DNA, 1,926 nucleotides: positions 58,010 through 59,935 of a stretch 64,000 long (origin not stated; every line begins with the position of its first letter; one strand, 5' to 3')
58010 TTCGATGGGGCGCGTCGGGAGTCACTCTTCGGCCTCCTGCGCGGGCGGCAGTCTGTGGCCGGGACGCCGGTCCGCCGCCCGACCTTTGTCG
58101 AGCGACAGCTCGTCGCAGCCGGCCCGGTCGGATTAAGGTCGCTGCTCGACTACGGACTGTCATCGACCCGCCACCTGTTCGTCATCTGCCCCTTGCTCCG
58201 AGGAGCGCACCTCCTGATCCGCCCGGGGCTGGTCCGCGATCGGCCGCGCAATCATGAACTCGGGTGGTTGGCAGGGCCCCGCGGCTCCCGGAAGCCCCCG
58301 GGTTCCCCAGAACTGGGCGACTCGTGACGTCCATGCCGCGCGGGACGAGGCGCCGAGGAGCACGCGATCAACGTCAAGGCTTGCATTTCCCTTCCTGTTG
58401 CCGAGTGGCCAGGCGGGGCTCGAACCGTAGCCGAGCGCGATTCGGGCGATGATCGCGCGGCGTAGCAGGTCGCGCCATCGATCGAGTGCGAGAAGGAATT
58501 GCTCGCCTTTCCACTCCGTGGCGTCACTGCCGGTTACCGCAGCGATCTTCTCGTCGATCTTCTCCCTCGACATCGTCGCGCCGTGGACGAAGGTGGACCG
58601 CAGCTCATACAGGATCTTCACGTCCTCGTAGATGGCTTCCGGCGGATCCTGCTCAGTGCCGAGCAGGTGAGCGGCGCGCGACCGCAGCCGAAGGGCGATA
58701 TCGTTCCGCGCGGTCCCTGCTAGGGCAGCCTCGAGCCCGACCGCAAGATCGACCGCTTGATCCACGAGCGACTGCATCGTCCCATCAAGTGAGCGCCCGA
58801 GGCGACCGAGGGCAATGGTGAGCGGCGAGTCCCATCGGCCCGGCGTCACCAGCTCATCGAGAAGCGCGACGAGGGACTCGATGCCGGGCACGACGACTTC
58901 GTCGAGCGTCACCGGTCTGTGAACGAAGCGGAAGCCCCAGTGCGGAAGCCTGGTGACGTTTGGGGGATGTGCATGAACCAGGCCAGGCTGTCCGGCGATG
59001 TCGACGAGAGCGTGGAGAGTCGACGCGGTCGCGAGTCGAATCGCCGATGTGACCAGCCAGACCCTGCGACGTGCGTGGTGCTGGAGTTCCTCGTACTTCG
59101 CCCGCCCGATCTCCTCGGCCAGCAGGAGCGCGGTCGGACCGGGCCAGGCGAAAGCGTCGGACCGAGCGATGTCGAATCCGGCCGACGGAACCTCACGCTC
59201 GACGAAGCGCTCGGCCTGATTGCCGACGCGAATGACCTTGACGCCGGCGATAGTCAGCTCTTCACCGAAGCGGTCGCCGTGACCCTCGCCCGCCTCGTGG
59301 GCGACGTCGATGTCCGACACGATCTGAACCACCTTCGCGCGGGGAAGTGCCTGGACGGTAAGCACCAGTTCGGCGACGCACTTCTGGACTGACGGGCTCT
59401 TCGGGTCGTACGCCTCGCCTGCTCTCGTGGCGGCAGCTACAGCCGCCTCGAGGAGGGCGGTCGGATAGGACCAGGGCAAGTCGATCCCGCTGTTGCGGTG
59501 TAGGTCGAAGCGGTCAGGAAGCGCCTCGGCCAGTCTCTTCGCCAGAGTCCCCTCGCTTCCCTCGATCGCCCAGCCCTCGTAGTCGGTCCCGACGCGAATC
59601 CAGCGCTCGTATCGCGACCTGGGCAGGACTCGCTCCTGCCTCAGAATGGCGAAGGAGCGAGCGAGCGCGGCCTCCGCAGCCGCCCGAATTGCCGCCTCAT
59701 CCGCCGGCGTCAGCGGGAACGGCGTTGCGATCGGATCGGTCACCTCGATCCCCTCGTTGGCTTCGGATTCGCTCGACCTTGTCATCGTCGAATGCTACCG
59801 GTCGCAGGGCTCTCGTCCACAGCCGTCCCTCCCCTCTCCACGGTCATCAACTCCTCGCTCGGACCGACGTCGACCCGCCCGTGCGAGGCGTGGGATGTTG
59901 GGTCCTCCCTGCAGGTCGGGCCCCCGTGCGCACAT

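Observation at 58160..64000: Two paralogous HEPN-like (Rx4H) proteins bracket the TIR pair in one co-directional cluster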

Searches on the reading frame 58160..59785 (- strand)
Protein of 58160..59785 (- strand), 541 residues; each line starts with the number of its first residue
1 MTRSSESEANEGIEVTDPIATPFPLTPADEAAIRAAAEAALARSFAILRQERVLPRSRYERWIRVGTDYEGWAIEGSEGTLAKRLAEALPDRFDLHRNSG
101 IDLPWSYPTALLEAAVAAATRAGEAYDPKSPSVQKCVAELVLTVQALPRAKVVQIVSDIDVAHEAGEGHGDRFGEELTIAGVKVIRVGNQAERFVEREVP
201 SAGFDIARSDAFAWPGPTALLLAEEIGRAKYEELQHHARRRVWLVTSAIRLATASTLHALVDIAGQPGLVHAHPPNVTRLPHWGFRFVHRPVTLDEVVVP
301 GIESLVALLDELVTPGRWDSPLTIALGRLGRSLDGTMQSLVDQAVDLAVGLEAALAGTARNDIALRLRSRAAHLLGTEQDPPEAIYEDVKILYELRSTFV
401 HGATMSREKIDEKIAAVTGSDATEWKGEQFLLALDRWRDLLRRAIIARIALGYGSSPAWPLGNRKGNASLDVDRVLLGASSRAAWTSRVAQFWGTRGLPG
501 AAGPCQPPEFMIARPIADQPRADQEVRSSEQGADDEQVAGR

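Call 3: search_protein_families(library=pfam, proteins=[window:58160-59785:-], max_evalue=1)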
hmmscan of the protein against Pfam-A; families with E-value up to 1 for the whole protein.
window:58160-59785:- (541 aa): 0 families

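Call 4: search_protein_families(library=padloc, proteins=[window:58160-59785:-], max_evalue=1)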
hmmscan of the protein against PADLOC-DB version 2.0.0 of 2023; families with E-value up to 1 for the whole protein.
window:58160-59785:- (541 aa): 0 families

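Call 6: search_protein_families(library=ncbifam, proteins=[window:58160-59785:-], max_evalue=1)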
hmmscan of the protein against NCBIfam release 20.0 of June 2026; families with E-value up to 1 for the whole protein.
window:58160-59785:- (541 aa): 1 family
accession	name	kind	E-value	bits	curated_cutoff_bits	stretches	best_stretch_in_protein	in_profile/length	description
TIGR04309.1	amanitin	subfamily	0.078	13.1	35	1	276-297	5-25/33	amanitin/phalloidin family toxin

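Call 7: search_solved_structures(query=window:58160-59785:-, max_evalue=10, show_alignments=2)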
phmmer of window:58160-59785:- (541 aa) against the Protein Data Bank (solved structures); distinct sequences matched with E-value up to 10: 0.

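Call 10: find_homologous_proteins(query=window:58160-59785:-, max_evalue=0.001)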
Query window:58160-59785:- (541 aa): 75 proteins with E <= 0.001 among 8000 candidates.
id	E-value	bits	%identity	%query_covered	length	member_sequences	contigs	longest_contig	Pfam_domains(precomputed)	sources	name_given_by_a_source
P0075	0.0e+0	1194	100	100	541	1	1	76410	-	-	-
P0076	1.1e-163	564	55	95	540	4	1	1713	-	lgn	-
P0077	5.2e-161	555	56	91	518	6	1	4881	-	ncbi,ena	-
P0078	8.5e-155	535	56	89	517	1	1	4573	-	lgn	-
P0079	2.1e-154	533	56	91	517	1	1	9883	-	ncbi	ncbi:MAG: hypothetical protein ACR2NO_05895 [Chloroflexota bacterium]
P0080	2.1e-153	530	54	91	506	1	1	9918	-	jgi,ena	-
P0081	5.3e-153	529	55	89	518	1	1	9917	-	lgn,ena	-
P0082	3.8e-147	509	54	91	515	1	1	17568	-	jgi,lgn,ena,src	-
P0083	1.2e-146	508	53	91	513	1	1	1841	-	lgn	-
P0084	3.3e-145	503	52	92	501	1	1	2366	-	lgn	-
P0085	7.5e-142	492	50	94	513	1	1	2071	-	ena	-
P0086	8.9e-142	492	51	87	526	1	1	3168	-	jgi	jgi:hypothetical protein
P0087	1.6e-141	491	52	91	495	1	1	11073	-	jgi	jgi:hypothetical protein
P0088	7.8e-140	485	51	91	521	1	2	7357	-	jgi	jgi:hypothetical protein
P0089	1.7e-139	484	52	89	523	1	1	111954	-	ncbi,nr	ncbi:MAG: HEPN domain-containing protein [Dehalococcoidia bacterium]|nr:HEPN domain-containing prote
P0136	4.9e-37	146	32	90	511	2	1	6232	-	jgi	jgi:Apea-like HEPN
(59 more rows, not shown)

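Call 17: search_protein_families(library=pfam, alignment_id=A2, max_evalue=1)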
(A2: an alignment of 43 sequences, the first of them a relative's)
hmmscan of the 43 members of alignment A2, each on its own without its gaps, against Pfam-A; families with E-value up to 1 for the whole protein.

A. member 1, P0075 (541 aa): 0 families

B. families by the number of members that match (of 43 scanned): 10 families
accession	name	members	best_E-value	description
PF14748.11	P5CR_dimer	1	0.0013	Pyrroline-5-carboxylate reductase dimerisation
PF04174.18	CP_ATPgrasp_1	1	0.0074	A circularly permuted ATPgrasp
PF08535.16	KorB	1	0.026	KorB domain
PF02631.22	RecX_HTH2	1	0.052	RecX, second three-helix domain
PF05729.18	NACHT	1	0.073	NACHT domain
PF02985.28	HEAT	1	0.14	HEAT repeat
PF07428.16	Tri3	1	0.18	15-O-acetyltransferase Tri3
PF02905.19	EBV-NA1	1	0.18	Epstein Barr virus nuclear antigen-1, DNA-binding domain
PF16439.10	DUF5036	1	0.25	Domain of unknown function (DUF5036)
PF13513.12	HEAT_EZ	1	0.29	HEAT-like repeat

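Call 23: find_related_loci(query=A2, collection=genome_contigs, flank=10000)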
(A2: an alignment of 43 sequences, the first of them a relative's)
Query A2 (541 aa) in genome_contigs; peptide patterns used: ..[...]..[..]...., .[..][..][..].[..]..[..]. (x = any residue, [..] = any of these).
229 stretches matched a pattern; 12 encode a relative of the query (tblastn E <= 1e-3); 12 distinct loci.
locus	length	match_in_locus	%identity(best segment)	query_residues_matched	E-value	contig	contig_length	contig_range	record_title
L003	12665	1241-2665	48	23-501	2e-120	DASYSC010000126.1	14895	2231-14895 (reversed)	MAG TPA_asm: Candidatus Limnocylindria bacterium isolate SMAG_U4527 k141_1907613, whole genome shotgun sequence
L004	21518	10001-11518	43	20-529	2e-103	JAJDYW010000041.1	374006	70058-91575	MAG: Dehalococcoidia bacterium isolate jk18x34bins.55 k141_488613, whole genome shotgun sequence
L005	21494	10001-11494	42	18-518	1e-98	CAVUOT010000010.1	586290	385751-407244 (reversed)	MAG: uncultured Chloroflexia bacterium isolate MFD05942.bin.2.347 genome assembly, contig: contig_5577, whole genome sho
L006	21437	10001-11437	52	18-501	4e-131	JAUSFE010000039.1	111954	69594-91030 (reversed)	MAG: Dehalococcoidia bacterium isolate E14_maxbin.284_sub E14_k141_1441509, whole genome shotgun sequence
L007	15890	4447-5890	44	24-517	2e-77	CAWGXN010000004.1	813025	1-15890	MAG: uncultured Alphaproteobacteria bacterium isolate MFD01721.bin.2.6 genome assembly, contig: contig_3041, whole genom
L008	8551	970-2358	35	29-507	1e-47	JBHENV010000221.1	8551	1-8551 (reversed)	MAG: Candidatus Limnocylindria bacterium isolate S5_bin.29.orig S5_k141_1883350, whole genome shotgun sequence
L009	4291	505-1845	34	27-485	7e-40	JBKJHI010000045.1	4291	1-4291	MAG: Candidatus Limnocylindrales bacterium isolate ant_bin.103 S1Ck117_521831_flag_1_multi_10.0000_len_4291, whole genom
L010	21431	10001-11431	30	33-506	3e-39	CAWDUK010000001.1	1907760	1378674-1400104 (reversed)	MAG: uncultured Actinomycetota bacterium isolate MFD05512.bin.1.38 genome assembly, contig: contig_26693, whole genome s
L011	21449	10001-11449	29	16-516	5e-36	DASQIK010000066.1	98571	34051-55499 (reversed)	MAG TPA_asm: Candidatus Dormiibacterota bacterium isolate SMAG_U11857 k141_702236, whole genome shotgun sequence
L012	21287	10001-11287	30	79-506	1e-26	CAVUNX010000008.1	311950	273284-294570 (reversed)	MAG: uncultured Solirubrobacterales bacterium isolate MFD06229.bin.2.227 genome assembly, contig: contig_43388, whole ge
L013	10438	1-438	40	345-488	5e-22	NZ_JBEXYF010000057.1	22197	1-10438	Nocardia sp. NPDC005745 NPDC005745_291_C5.ctg-0057, whole genome shotgun sequence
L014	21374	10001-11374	44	33-476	1e-15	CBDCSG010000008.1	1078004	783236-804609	MAG: Acidimicrobiales bacterium isolate 4bfa7ccb-6d32-468a-bdc8-90cf7c7e981b genome assembly, contig: contig_8, whole ge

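Call 31: predict_structure(alignment_id=A2)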
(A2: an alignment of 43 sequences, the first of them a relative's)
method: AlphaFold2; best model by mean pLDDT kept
length: 541 residues; sequences in the alignment: 43
mean_pLDDT: 88.4   pTM: 0.88
mean pLDDT of the five models: 88.4, 87.6, 86.7, 86.7, 85.6
residues with pLDDT >= 90: 400; 70-90: 75; 50-70: 30; < 50: 36
segments of 3 or more residues with pLDDT < 50: 1-17, 517-521, 523-528, 531-533, 537-541
pLDDT, mean of each block of 10 residues (from residue 1): 42 51 96 98 96 90 92 80 96 81 94 97 97 98 97 97 80 92 96 96 89 81 96 96 98 96 96 95 81 97 97 84 95 87 95 87 85 97 98 96 94 96 92 96 97 84 73 92 95 97 95 59 48 48 35
secondary structure, 60 per line:
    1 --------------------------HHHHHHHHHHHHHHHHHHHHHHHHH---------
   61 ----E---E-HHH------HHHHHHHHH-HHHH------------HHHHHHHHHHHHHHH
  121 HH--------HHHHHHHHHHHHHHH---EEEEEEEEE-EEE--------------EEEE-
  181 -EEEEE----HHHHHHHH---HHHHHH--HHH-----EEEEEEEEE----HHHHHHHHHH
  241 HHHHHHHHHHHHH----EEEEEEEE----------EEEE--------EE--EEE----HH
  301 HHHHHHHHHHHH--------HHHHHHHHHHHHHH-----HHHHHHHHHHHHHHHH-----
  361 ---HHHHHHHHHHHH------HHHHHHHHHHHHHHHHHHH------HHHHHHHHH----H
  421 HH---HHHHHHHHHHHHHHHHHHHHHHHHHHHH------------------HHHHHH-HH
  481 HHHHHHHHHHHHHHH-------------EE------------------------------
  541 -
elements in order: H27-51 H80-88 H90-93 H106-122 H131-145 E149-157 E159-161 E176-179 E182-186 H191-198 H202-207 E218-226 H231-253 E258-265 E276-279 E292-294 H299-312 H321-334 H340-355 H364-375 H382-400 H407-415 H426-453 H472-477 H479-495

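Call 33: search_protein_families(library=pfam, proteins=[P0136, P0089], max_evalue=10)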
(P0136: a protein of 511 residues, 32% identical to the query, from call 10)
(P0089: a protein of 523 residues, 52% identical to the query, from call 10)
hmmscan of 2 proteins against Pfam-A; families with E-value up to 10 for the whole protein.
P0136 (511 aa): 0 families

P0089 (523 aa): 0 families

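Call 37: fold_search(model_id=the predicted structure, library=pdb)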
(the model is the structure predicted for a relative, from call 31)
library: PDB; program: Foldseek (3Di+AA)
matches with E <= 10: 242; with E <= 0.001: 0
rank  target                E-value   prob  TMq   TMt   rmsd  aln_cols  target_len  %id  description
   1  8zop                  8.2e-02  0.33  0.12  0.14  18.8       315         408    8  Structure of FasV in complex with FAD (released 2025-04-02)
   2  5h9e_G                5.6e-01  0.08  0.07  0.10  20.1       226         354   10  Crystal structure of E. coli Cascade bound to a PAM-containing dsDNA target (32-nt spacer) at 3.20 angstrom resolution (released 2016-02-17)
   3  4qyz_E                5.6e-01  0.08  0.07  0.10  20.7       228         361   10  Crystal structure of a CRISPR RNA-guided surveillance complex, Cascade, bound to a ssDNA target (released 2014-09-03)
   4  4u7u_R                6.8e-01  0.07  0.07  0.10  20.6       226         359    9  Crystal structure of RNA-guided immune Cascade complex from E.coli (released 2014-08-27)
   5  4e1f                  7.8e-01  0.05  0.10  0.14  19.0       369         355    9  Structure of a VgrG Vibrio cholerae toxin ACD domain Glu16Gln mutant in complex with ADP and Mn++ (released 2012-10-10)
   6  2or0_A                7.8e-01  0.04  0.09  0.12  25.9       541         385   10  Structural Genomics, the crystal structure of a putative hydroxylase from Rhodococcus sp. RHA1 (released 2007-03-06)
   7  4tvx_D                8.1e-01  0.06  0.06  0.09  20.7       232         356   10  Crystal structure of the E. coli CRISPR RNA-guided surveillance complex, Cascade (released 2014-08-13)
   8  5cd4_D                8.5e-01  0.06  0.06  0.09  20.7       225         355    9  The Type IE CRISPR Cascade complex from E. coli, with two assemblies in the asymmetric unit arranged back-to-back (released 2015-08-26)
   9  4u7u_H                8.9e-01  0.08  0.07  0.10  20.3       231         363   10  Crystal structure of RNA-guided immune Cascade complex from E.coli (released 2014-08-27)
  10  4u7u_U                9.3e-01  0.07  0.07  0.10  20.7       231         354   10  Crystal structure of RNA-guided immune Cascade complex from E.coli (released 2014-08-27)
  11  4u7u_Q                9.3e-01  0.06  0.07  0.10  20.9       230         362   10  Crystal structure of RNA-guided immune Cascade complex from E.coli (released 2014-08-27)
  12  8dp5_B                1.1e+00  0.06  0.08  0.12  20.4       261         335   14  Structure of the PEAK3/14-3-3 complex (released 2023-06-28)
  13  5h9e_H                1.1e+00  0.06  0.07  0.10  20.4       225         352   10  Crystal structure of E. coli Cascade bound to a PAM-containing dsDNA target (32-nt spacer) at 3.20 angstrom resolution (released 2016-02-17)
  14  4tvx_C                1.1e+00  0.05  0.06  0.09  20.3       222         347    9  Crystal structure of the E. coli CRISPR RNA-guided surveillance complex, Cascade (released 2014-08-13)
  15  4u7u_E                1.1e+00  0.06  0.07  0.10  20.6       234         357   10  Crystal structure of RNA-guided immune Cascade complex from E.coli (released 2014-08-27)
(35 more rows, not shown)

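Call 40: search_solved_structures(query=A2, max_evalue=10, show_alignments=2)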
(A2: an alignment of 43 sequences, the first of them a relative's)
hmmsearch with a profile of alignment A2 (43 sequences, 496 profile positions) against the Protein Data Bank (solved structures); distinct sequences matched with E-value up to 10: 1.
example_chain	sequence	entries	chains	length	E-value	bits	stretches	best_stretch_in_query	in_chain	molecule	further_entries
3pea_A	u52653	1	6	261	0.57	12.1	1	97-141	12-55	Enoyl-CoA hydratase/isomerase family protein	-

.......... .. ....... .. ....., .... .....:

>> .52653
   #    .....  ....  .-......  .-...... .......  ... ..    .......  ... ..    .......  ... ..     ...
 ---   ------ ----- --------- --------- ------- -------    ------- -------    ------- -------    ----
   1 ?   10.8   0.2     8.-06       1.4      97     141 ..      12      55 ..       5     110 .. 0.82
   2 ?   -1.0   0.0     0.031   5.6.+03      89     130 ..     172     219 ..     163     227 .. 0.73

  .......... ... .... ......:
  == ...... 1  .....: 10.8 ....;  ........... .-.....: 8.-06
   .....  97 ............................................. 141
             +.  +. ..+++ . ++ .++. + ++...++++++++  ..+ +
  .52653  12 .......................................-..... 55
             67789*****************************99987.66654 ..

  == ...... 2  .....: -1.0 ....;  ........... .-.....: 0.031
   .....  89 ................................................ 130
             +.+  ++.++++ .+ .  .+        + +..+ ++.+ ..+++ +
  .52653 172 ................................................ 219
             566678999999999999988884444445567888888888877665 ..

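Call 93: search_dna_similar(query=P0075, collection=plasmids, mode=protein, max_rows=12, max_evalue=0.001)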
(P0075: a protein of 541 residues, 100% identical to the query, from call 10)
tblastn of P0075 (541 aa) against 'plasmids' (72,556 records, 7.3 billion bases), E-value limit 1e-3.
No match.

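Call 103: search_protein_families(library=pfam, alignment_id=A5, max_evalue=0.00001)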
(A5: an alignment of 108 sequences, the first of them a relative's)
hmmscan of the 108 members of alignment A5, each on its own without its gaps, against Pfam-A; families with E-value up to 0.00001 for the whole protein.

A. member 1, L003:479-1060:+ (194 aa): 1 family
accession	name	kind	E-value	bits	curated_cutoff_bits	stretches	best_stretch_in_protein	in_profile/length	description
PF01451.26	LMWPc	-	1.4e-18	67.9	23.2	1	63-189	2-142/144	Low molecular weight phosphotyrosine protein phosphatase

B. families by the number of members that match (of 108 scanned): 138 families (the first 25 are shown)
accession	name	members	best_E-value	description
PF13424.12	TPR_12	2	1.8e-66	Tetratricopeptide repeat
PF07992.20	Pyr_redox_2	2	6.9e-46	Pyridine nucleotide-disulphide oxidoreductase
PF18135.7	Type_ISP_C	2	2.1e-41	Type ISP C-terminal specificity domain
PF08028.16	Acyl-CoA_dh_2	2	6e-27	Acyl-CoA dehydrogenase, C-terminal domain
PF02771.21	Acyl-CoA_dh_N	2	1.5e-19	Acyl-CoA dehydrogenase, N-terminal domain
PF01935.23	DUF87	2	5.2e-17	Helicase HerA, central domain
PF00070.33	Pyr_redox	2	1.6e-12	Pyridine nucleotide-disulphide oxidoreductase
PF02515.22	CoA_transf_3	1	7e-107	CoA-transferase family III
PF02738.23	MoCoBD_1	1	1.7e-72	Molybdopterin cofactor-binding domain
PF00496.27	SBP_bac_5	1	8.9e-71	Bacterial extracellular solute-binding proteins, family 5 Middle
PF09084.16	NMT1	1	1.2e-61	NMT1/THI5 like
PF20256.3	MoCoBD_2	1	1.3e-60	Molybdopterin cofactor-binding domain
PF13374.12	TPR_10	1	2.8e-58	Tetratricopeptide repeat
PF04997.17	RNA_pol_Rpb1_1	1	7.8e-58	RNA polymerase Rpb1, domain 1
PF04998.22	RNA_pol_Rpb1_5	1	2.2e-55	RNA polymerase Rpb1, domain 5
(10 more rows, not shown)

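Call 104: search_protein_families(library=padloc, alignment_id=A5, max_evalue=1e-10)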
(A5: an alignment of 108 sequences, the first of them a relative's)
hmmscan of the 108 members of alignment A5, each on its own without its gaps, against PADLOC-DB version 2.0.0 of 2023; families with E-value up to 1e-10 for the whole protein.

A. member 1, L003:479-1060:+ (194 aa): 0 families

B. families by the number of members that match (of 108 scanned): 69 families (the first 25 are shown)
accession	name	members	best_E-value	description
PDLC03597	REase_MTase_IIG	2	8e-303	Type IIG restriction enzyme-methyltransferase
PDLC03051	REase_MTase_I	2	1.7e-210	Type I restriction enzyme-methyltransferase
PDLC03621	REase_MTase_IIG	2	4.9e-68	Type IIG restriction enzyme-methyltransferase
PDLC04950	PDC-S19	1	2.8e-87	-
PDLC02653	DrmMII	1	5.4e-87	DrmMII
PDLC03361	MTase_II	1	2.2e-81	Type II methyltransferase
PDLC03272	MTase_II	1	5.9e-61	Type II methyltransferase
PDLC03733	oMTase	1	1.4e-55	orphan methyltransferase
PDLC04138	mad6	1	1.1e-47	mads_6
PDLC04948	PDC-S19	1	1.2e-45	-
PDLC04053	PD-T4-6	1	7.5e-39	-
PDLC04042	PD-T4-6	1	1.5e-37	-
PDLC03631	REase_MTase_IIG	1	2.8e-32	Type IIG restriction enzyme-methyltransferase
PDLC04043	PD-T4-6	1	3.6e-32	-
PDLC04041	PD-T4-6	1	1.5e-31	-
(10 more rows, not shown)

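Call 113: find_encoding_contigs(protein=P0075, flank=10000, max_places=1)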
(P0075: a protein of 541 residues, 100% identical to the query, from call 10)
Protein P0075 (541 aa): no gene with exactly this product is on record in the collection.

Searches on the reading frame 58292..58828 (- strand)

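Call 33: search_protein_families(library=pfam, proteins=[window:58292-58828:-], max_evalue=10)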
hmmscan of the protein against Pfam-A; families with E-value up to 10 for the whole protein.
seq(179 aa): 1 family
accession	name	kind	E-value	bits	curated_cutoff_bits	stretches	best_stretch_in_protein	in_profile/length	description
PF25074.1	DUF7798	-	0.22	11.6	27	1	18-51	90-123/272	Domain of unknown function (DUF7798)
